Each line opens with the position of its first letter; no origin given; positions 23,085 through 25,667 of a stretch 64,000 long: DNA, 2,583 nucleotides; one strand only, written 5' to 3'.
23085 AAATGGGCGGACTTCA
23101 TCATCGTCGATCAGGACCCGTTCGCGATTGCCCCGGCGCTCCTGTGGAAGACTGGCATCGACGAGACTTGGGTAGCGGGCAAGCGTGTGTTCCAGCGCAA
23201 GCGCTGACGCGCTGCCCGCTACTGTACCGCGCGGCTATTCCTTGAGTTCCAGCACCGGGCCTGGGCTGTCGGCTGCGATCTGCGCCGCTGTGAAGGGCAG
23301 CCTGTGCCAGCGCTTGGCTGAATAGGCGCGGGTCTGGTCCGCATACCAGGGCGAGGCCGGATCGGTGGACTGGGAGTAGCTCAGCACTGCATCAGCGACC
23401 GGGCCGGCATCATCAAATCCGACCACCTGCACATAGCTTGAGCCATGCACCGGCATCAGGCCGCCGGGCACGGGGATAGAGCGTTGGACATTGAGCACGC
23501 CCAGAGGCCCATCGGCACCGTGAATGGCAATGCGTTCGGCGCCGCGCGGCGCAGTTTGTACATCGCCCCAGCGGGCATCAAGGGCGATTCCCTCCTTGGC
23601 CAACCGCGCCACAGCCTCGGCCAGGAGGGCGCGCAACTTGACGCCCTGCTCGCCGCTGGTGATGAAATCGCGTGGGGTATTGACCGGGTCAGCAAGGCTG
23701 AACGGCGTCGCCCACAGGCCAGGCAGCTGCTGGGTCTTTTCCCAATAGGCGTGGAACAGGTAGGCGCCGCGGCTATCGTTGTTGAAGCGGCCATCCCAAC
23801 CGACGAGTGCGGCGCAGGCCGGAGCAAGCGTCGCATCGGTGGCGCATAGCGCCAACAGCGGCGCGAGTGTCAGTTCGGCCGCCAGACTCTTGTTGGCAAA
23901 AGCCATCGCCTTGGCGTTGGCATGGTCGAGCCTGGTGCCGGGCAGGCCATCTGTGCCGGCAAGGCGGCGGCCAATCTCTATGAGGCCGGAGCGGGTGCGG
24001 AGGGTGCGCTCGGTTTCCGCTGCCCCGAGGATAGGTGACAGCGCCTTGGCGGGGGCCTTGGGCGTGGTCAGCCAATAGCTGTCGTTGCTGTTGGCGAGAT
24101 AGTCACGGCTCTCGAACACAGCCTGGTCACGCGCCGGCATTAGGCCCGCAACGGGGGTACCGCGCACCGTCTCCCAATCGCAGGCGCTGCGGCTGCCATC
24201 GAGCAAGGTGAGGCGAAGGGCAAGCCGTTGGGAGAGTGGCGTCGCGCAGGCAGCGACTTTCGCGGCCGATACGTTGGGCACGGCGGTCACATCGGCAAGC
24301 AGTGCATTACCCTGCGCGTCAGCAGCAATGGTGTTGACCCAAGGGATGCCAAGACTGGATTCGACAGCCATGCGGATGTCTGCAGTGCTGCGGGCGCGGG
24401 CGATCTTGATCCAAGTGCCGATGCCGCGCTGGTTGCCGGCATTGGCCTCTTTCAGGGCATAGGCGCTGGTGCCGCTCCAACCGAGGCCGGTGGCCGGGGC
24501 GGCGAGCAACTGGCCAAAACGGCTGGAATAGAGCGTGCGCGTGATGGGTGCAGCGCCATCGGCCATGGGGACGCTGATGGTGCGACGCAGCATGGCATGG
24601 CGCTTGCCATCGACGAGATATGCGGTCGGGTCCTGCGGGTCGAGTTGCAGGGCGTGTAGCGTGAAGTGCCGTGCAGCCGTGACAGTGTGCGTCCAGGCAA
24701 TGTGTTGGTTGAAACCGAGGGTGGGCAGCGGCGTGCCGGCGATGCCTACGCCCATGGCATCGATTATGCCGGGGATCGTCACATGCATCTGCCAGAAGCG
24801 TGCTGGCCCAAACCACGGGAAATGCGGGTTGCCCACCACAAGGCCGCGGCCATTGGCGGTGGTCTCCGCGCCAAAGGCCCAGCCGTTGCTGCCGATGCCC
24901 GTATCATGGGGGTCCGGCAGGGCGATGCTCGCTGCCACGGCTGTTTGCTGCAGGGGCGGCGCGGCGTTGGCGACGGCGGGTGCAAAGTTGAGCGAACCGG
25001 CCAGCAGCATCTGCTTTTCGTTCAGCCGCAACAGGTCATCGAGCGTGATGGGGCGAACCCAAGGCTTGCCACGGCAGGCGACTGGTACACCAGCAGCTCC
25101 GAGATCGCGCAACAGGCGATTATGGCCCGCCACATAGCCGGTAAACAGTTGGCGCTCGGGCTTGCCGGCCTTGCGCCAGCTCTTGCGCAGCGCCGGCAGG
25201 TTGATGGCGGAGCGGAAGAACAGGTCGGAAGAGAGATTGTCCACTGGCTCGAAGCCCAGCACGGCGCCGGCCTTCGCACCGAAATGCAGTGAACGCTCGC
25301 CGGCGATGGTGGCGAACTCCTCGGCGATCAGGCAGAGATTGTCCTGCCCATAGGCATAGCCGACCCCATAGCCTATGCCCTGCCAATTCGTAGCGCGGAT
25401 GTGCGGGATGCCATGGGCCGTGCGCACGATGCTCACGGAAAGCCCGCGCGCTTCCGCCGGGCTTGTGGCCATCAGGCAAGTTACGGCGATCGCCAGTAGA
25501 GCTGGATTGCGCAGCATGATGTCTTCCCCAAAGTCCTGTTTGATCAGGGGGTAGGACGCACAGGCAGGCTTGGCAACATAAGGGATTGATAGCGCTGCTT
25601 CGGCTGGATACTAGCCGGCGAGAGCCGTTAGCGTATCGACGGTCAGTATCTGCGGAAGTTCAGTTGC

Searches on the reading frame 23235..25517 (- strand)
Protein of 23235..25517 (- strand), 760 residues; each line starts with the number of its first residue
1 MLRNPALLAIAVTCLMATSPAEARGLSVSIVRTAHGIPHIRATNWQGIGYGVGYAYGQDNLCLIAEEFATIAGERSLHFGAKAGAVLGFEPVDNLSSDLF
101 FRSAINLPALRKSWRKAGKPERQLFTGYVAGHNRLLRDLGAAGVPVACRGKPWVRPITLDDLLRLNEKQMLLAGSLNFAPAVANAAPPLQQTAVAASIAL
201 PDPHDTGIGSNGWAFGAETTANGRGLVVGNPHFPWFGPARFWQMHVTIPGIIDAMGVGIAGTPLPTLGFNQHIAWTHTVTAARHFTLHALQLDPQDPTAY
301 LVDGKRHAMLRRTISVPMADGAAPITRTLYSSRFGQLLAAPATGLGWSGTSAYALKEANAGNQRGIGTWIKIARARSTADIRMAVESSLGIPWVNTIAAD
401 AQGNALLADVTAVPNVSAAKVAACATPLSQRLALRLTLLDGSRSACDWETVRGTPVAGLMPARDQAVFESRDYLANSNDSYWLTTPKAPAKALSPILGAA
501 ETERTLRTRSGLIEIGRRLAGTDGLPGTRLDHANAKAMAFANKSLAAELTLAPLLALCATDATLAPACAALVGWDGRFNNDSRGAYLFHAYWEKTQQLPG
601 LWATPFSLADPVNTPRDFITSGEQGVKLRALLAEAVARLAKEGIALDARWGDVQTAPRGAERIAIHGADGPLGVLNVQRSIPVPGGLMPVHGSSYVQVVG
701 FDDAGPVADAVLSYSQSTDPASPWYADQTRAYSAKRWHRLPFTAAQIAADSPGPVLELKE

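Call 66: find_encoding_contigs(protein=window:23235-25517:-, flank=10000, max_places=1)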
Protein window:23235-25517:- (760 aa): 6 contigs read that carry it; 1 place shown.
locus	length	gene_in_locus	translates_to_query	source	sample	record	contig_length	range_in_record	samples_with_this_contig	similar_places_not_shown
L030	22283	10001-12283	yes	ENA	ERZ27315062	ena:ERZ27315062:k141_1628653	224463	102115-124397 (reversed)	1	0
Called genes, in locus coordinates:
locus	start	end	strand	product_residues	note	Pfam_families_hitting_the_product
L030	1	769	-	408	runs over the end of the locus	PF00083:Sugar_tr, PF07690:MFS_1, PF13347:MFS_2 (faint)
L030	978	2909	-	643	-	PF13292:DXP_synthase_N, PF00676:E1_dh (weak), PF02779:Transket_pyr, PF02780:Transketolase_C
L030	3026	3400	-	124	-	PF01475:FUR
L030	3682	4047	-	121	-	PF03203:MerC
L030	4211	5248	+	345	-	PF02628:COX15-CtaA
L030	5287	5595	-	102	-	-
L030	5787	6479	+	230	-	-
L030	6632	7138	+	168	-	PF00572:Ribosomal_L13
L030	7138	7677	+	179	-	PF00380:Ribosomal_S9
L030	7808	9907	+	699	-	PF11412:DsbD_N, PF02683:DsbD_TM, PF13899:Thioredoxin_7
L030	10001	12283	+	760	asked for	PF01804:Penicil_amidase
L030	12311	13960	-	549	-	PF07969:Amidohydro_3, PF01979:Amidohydro_1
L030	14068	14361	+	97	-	PF20132:DUF6522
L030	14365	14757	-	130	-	PF01042:Ribonuc_L-PSP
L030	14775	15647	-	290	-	PF01488:Shikimate_DH (weak), PF02737:3HCDH_N (weak), PF03446:NAD_binding_2, PF03807:F420_oxidored, PF14833:NAD_binding_11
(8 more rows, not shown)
